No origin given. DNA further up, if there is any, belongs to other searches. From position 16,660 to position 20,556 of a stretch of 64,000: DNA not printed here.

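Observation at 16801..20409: Single polypeptide combining methyltransferase, long coiled coil and two GT2 domains: candidate terminator-ruler-polymerase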

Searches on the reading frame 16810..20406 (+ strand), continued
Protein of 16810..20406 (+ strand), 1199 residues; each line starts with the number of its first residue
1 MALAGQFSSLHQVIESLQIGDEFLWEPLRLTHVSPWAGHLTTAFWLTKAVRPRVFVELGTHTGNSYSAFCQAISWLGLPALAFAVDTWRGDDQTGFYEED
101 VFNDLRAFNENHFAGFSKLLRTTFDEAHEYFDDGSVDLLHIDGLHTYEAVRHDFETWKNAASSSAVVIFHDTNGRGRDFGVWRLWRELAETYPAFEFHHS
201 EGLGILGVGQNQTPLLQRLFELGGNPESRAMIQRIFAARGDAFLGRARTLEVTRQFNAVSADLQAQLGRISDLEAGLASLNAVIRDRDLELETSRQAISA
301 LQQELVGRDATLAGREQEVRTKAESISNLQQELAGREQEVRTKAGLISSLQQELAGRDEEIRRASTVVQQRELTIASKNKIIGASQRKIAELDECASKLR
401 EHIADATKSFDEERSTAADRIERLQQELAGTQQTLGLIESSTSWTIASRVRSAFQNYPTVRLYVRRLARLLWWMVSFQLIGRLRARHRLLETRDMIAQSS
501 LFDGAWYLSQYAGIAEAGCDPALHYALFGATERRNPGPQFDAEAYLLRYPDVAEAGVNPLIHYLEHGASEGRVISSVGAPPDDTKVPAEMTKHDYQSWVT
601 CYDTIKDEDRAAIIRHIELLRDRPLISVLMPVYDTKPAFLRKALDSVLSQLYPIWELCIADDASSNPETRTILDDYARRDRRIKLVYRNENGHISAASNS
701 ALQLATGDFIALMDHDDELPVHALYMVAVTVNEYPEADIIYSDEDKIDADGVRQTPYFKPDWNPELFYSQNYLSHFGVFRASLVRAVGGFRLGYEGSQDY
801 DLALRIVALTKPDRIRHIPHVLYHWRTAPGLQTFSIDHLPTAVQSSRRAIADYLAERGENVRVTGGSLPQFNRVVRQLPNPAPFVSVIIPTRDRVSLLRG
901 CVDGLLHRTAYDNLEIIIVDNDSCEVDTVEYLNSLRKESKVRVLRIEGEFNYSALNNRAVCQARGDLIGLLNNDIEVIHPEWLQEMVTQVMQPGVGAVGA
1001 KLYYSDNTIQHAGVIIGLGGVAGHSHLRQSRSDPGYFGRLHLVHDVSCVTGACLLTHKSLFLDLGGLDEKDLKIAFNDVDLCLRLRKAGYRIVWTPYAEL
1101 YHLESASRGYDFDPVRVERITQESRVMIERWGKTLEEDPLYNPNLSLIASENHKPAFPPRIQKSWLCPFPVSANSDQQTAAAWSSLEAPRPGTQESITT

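Call 57: find_encoding_contigs(protein=P0003, flank=10000, max_places=2)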
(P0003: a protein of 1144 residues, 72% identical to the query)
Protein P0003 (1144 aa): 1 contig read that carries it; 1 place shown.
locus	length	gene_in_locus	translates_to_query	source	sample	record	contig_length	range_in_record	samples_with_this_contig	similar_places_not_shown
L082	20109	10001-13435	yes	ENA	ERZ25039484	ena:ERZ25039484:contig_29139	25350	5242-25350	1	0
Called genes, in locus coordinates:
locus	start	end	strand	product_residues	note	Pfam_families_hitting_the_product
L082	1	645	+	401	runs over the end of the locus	PF13580:SIS_2, PF13419:HAD_2, PF08645:PNK3P (weak), PF00702:Hydrolase, PF13242:Hydrolase_like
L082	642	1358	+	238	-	PF00923:TAL_FSA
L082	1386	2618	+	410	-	PF00535:Glycos_transf_2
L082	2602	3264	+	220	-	PF13489:Methyltransf_23, PF08241:Methyltransf_11, PF08242:Methyltransf_12 (weak)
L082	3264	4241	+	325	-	PF01073:3Beta_HSD, PF01370:Epimerase, PF02719:Polysacc_synt_2, PF03435:Sacchrp_dh_NADP (weak), PF04321:RmlD_sub_bind, PF07993:NAD_binding_4 (faint), PF13460:NAD_binding_10, PF16363:GDP_Man_Dehyd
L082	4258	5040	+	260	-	PF13489:Methyltransf_23, PF08241:Methyltransf_11, PF08242:Methyltransf_12, PF13649:Methyltransf_25, PF13847:Methyltransf_31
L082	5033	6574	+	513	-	-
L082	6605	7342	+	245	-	PF08003:Methyltransf_9, PF13489:Methyltransf_23, PF13847:Methyltransf_31, PF08241:Methyltransf_11 (weak), PF13649:Methyltransf_25 (weak)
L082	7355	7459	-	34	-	-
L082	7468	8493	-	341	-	PF00535:Glycos_transf_2 (faint)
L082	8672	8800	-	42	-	-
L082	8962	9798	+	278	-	-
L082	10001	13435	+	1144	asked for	PF13578:Methyltransf_24, PF13506:Glyco_transf_21 (faint), PF00535:Glycos_transf_2, PF10111:Glyco_tranf_2_2 (faint), PF13641:Glyco_tranf_2_3 (weak), PF13632:Glyco_trans_2_3 (faint), PF00535:Glycos_transf_2, PF13641:Glyco_tranf_2_3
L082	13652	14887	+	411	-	-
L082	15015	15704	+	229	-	PF13489:Methyltransf_23 (weak), PF13847:Methyltransf_31, PF08241:Methyltransf_11, PF08242:Methyltransf_12, PF13649:Methyltransf_25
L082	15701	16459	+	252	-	PF00535:Glycos_transf_2, PF13641:Glyco_tranf_2_3 (weak), PF12804:NTP_transf_3 (weak)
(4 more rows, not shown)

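Call 66: search_protein_families(library=pfam, proteins=[L059:7040-11707:+, L020:7319-11722:+, L015:8066-11737:+, L001:10217-13888:+, L070:8072-11710:+, L008:8678-11977:+, L033:8543-11719:+, L037:8816-11785:+], max_evalue=0.0001)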
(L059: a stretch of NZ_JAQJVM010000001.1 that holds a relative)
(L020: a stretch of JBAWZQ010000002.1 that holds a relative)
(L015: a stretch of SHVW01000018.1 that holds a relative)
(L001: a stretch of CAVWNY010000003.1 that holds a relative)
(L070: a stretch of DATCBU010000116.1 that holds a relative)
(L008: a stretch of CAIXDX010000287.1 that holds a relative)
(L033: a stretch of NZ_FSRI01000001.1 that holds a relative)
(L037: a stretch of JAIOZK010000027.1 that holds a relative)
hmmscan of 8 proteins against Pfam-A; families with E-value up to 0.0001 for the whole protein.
L059:7040-11707:+ (1556 aa): 9 families
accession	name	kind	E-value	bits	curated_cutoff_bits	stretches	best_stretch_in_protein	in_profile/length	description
PF00535.33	Glycos_transf_2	-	7.2e-44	150.1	23.3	2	1023-1183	1-167/168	Glycosyl transferase family 2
PF13641.12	Glyco_tranf_2_3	-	1e-14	55.6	27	1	1280-1485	3-199/230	Glycosyltransferase like family 2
PF08242.18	Methyltransf_12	-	8.3e-14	52.5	30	1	102-200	1-98/98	Methyltransferase domain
PF10111.15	Glyco_tranf_2_2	-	1.9e-11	44.4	27.3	1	1281-1491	1-209/276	Glycosyltransferase like family 2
PF08241.18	Methyltransf_11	-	2.5e-11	44.5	21.2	1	102-202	1-95/95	Methyltransferase domain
PF13489.12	Methyltransf_23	-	2.8e-10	40.6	27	1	94-206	19-120/164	Methyltransferase domain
PF13649.12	Methyltransf_25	-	1.7e-09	38.6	27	1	101-198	1-97/97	Methyltransferase domain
PF13847.12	Methyltransf_31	-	5.9e-07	29.7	27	1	97-203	3-110/145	Methyltransferase domain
PF13632.12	Glyco_trans_2_3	-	8.2e-06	26.2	27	0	1106-1206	2-110/198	Glycosyl transferase family group 2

L020:7319-11722:+ (1468 aa): 5 families
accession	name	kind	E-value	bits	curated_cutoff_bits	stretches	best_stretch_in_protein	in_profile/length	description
PF00535.33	Glycos_transf_2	-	6.2e-49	166.6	23.3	2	932-1087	1-162/168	Glycosyl transferase family 2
PF13641.12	Glyco_tranf_2_3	-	2e-16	61.2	27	1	1187-1395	1-199/230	Glycosyltransferase like family 2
PF10111.15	Glyco_tranf_2_2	-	5.3e-11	43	27.3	1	1193-1405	3-213/276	Glycosyltransferase like family 2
PF13692.12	Glyco_trans_1_4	-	1.2e-09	39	27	1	219-363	2-142/142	Glycosyl transferases group 1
PF00534.26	Glycos_transf_1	-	1.3e-05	25.3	26.4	1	209-375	6-170/172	Glycosyl transferases group 1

L015:8066-11737:+ (1224 aa): 4 families
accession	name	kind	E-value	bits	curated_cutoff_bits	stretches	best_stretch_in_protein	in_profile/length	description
PF00535.33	Glycos_transf_2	-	5.5e-46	157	23.3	2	680-840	1-167/168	Glycosyl transferase family 2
PF13641.12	Glyco_tranf_2_3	-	8.8e-19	68.9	27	1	937-1162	1-217/230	Glycosyltransferase like family 2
PF10111.15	Glyco_tranf_2_2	-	1.4e-12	48.1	27.3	0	680-821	1-152/276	Glycosyltransferase like family 2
PF13632.12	Glyco_trans_2_3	-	3.4e-10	40.5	27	1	1104-1159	73-126/198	Glycosyl transferase family group 2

L001:10217-13888:+ (1224 aa): 7 families
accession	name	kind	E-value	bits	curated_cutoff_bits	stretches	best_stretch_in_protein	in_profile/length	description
PF00535.33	Glycos_transf_2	-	4.2e-47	160.6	23.3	2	668-825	1-164/168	Glycosyl transferase family 2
PF13641.12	Glyco_tranf_2_3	-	1.7e-19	71.2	27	1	925-1133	2-200/230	Glycosyltransferase like family 2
PF10111.15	Glyco_tranf_2_2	-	3.8e-11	43.4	27.3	1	668-851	1-203/276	Glycosyltransferase like family 2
PF13632.12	Glyco_trans_2_3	-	5.8e-09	36.5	27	1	1010-1150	2-128/198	Glycosyl transferase family group 2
PF13489.12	Methyltransf_23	-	4.4e-08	33.5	27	1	92-174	9-96/164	Methyltransferase domain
PF08242.18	Methyltransf_12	-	3.7e-06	28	30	1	107-185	2-89/98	Methyltransferase domain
PF08241.18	Methyltransf_11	-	4.8e-05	24.3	21.2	0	107-182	2-81/95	Methyltransferase domain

L070:8072-11710:+ (1213 aa): 9 families
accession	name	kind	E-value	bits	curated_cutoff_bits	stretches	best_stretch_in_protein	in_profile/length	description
PF00535.33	Glycos_transf_2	-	1.3e-50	172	23.3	2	677-832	2-163/168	Glycosyl transferase family 2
PF13641.12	Glyco_tranf_2_3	-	2.5e-24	87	27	1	936-1152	3-212/230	Glycosyltransferase like family 2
PF13489.12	Methyltransf_23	-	1.5e-15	57.8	27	1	342-464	8-124/164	Methyltransferase domain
PF10111.15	Glyco_tranf_2_2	-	6.9e-10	39.3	27.3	1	676-860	1-204/276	Glycosyltransferase like family 2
PF13632.12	Glyco_trans_2_3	-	2.6e-08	34.3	27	1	1016-1151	1-122/198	Glycosyl transferase family group 2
PF08242.18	Methyltransf_12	-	3.7e-08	34.4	30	1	364-434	1-83/98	Methyltransferase domain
PF13649.12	Methyltransf_25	-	6.6e-07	30.4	27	1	363-444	1-91/97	Methyltransferase domain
PF08241.18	Methyltransf_11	-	7.9e-07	30.1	21.2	1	364-443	1-87/95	Methyltransferase domain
PF13506.12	Glyco_transf_21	-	5.9e-05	23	21.7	0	989-1117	5-121/174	Glycosyl transferase family 21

L008:8678-11977:+ (1100 aa): 4 families
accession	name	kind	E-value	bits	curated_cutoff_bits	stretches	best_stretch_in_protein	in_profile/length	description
PF00535.33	Glycos_transf_2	-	3.3e-47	161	23.3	2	563-722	1-166/168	Glycosyl transferase family 2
PF13641.12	Glyco_tranf_2_3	-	7.9e-21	75.6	27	1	817-1040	1-214/230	Glycosyltransferase like family 2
PF10111.15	Glyco_tranf_2_2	-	4.8e-13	49.7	27.3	1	821-1037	1-215/276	Glycosyltransferase like family 2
PF13712.12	Glyco_tranf_2_5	-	7.4e-05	23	27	0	885-1048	39-199/210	Glycosyltransferase like family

L033:8543-11719:+ (1059 aa): 3 families
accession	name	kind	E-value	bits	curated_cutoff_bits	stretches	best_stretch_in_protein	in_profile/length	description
PF00535.33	Glycos_transf_2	-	9.1e-52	175.8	23.3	2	525-686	1-167/168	Glycosyl transferase family 2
PF13641.12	Glyco_tranf_2_3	-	7.7e-20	72.3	27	1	784-1006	3-216/230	Glycosyltransferase like family 2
PF10111.15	Glyco_tranf_2_2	-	3.5e-16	60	27.3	2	525-710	1-204/276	Glycosyltransferase like family 2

L037:8816-11785:+ (990 aa): 3 families
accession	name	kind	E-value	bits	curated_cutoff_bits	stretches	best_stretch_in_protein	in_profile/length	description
PF00535.33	Glycos_transf_2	-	2.5e-62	210.2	23.3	3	457-617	1-167/168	Glycosyl transferase family 2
PF13641.12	Glyco_tranf_2_3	-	1.4e-22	81.3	27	2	712-933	1-212/230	Glycosyltransferase like family 2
PF10111.15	Glyco_tranf_2_2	-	5.3e-13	49.5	27.3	0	734-931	18-214/276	Glycosyltransferase like family 2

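Call 80: search_protein_families(library=pfam, proteins=[L004:8293-9720:+, L003:7207-8646:+, L059:5671-7083:+, L015:6044-7489:+, L081:18210-18986:+], max_evalue=0.001)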
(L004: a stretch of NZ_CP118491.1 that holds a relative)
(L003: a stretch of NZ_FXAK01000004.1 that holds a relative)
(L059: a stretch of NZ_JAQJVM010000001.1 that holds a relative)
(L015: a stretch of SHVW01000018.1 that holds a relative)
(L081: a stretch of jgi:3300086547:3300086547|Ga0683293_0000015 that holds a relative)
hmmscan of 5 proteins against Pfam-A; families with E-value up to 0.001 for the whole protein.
L004:8293-9720:+ (476 aa): 4 families
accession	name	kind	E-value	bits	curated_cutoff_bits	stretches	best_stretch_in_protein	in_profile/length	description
PF14524.12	Wzt_C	-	3.3e-38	131.3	30.4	1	318-454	5-143/143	Wzt C-terminal domain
PF00005.33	ABC_tran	-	4e-21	76.5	25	1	63-194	1-135/137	ABC transporter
PF13304.12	AAA_21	-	0.00016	22.3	27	0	77-93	3-19/304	AAA domain, putative AbiEii toxin, Type IV TA system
PF02463.25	SMC_N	-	0.0003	20.7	40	0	75-94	26-45/220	RecF/RecN/SMC N terminal domain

L003:7207-8646:+ (480 aa): 4 families
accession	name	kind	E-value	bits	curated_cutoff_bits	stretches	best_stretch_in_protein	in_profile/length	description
PF14524.12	Wzt_C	-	6e-38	130.5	30.4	1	318-454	5-143/143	Wzt C-terminal domain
PF00005.33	ABC_tran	-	5.2e-21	76.1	25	1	63-194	1-135/137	ABC transporter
PF13304.12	AAA_21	-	0.00013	22.6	27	0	77-93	3-19/304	AAA domain, putative AbiEii toxin, Type IV TA system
PF02463.25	SMC_N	-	0.00022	21.2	40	0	75-98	26-49/220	RecF/RecN/SMC N terminal domain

L059:5671-7083:+ (471 aa): 6 families
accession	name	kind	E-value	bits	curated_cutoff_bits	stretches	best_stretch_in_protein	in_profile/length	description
PF14524.12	Wzt_C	-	3.1e-32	112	30.4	1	319-457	2-142/143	Wzt C-terminal domain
PF00005.33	ABC_tran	-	1.5e-23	84.4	25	1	70-202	1-136/137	ABC transporter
PF13304.12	AAA_21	-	2.1e-05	25.2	27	0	84-100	3-19/304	AAA domain, putative AbiEii toxin, Type IV TA system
PF13476.12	AAA_23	-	3.5e-05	25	27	1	70-104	10-43/201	AAA domain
PF02463.25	SMC_N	-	9.9e-05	22.3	40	0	82-101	26-45/220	RecF/RecN/SMC N terminal domain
PF01926.29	MMR_HSR1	-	0.00077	20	21.9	0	82-112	1-30/113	50S ribosome-binding GTPase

L015:6044-7489:+ (482 aa): 4 families
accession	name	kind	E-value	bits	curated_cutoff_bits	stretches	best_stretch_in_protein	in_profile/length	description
PF00005.33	ABC_tran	-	5.5e-24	85.8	25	1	89-221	1-136/137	ABC transporter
PF14524.12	Wzt_C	-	1.9e-22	80.2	30.4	1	336-472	4-142/143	Wzt C-terminal domain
PF13555.12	AAA_29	-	5.1e-05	23.4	27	1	93-133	16-55/61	P-loop containing region of AAA domain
PF13304.12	AAA_21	-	0.00053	20.6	27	0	103-119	3-19/304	AAA domain, putative AbiEii toxin, Type IV TA system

L081:18210-18986:+ (259 aa): 4 families
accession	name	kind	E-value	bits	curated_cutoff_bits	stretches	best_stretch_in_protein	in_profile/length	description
PF00005.33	ABC_tran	-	1.1e-23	84.7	25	1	53-183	2-135/137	ABC transporter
PF13304.12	AAA_21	-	2.7e-05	24.8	27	1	66-84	3-21/304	AAA domain, putative AbiEii toxin, Type IV TA system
PF13555.12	AAA_29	-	0.00041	20.5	27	1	58-87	18-47/61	P-loop containing region of AAA domain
PF13476.12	AAA_23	-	0.00062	20.9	27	1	43-82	1-39/201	AAA domain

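Call 89: find_encoding_contigs(protein=P0015, flank=10000, max_places=1)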
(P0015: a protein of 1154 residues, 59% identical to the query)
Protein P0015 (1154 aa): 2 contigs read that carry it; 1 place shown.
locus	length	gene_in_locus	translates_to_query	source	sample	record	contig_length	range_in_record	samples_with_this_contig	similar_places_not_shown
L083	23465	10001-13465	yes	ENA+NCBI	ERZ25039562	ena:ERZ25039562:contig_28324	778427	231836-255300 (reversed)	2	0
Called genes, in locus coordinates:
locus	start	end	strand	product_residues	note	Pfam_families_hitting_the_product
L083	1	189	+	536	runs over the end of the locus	PF13489:Methyltransf_23 (faint), PF00535:Glycos_transf_2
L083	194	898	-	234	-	PF00483:NTP_transferase, PF12804:NTP_transf_3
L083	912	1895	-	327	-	PF00288:GHMP_kinases_N, PF08544:GHMP_kinases_C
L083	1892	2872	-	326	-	PF01408:GFO_IDH_MocA, PF02894:GFO_IDH_MocA_C, PF22725:GFO_IDH_MocA_C3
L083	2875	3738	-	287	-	PF00106:adh_short, PF08659:KR, PF23441:SDR (weak), PF13561:adh_short_C2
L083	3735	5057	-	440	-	PF03721:UDPG_MGDP_dh_N, PF00984:UDPG_MGDP_dh, PF03720:UDPG_MGDP_dh_C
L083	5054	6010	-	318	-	PF01073:3Beta_HSD, PF01370:Epimerase, PF02719:Polysacc_synt_2, PF04321:RmlD_sub_bind, PF07993:NAD_binding_4 (faint), PF13460:NAD_binding_10, PF16363:GDP_Man_Dehyd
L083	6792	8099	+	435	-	PF00685:Sulfotransfer_1 (weak), PF13469:Sulfotransfer_3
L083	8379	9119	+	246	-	-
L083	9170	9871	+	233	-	PF04765:TOD1_MUCI70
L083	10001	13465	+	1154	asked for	PF13578:Methyltransf_24, PF00535:Glycos_transf_2, PF10111:Glyco_tranf_2_2 (faint), PF13506:Glyco_transf_21 (faint), PF00535:Glycos_transf_2, PF13641:Glyco_tranf_2_3, PF13632:Glyco_trans_2_3 (weak)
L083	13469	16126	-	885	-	PF24677:DUF7657, PF24672:DUF7654 (weak)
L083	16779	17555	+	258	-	PF01061:ABC2_membrane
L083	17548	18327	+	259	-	PF13304:AAA_21 (faint), PF00005:ABC_tran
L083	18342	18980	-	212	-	PF11304:DUF3106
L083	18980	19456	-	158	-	-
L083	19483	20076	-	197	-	PF04542:Sigma70_r2, PF08281:Sigma70_r4_2, PF04545:Sigma70_r4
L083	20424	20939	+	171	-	-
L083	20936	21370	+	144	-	PF00293:NUDIX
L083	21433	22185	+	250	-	-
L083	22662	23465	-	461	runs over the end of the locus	PF10009:DUF2252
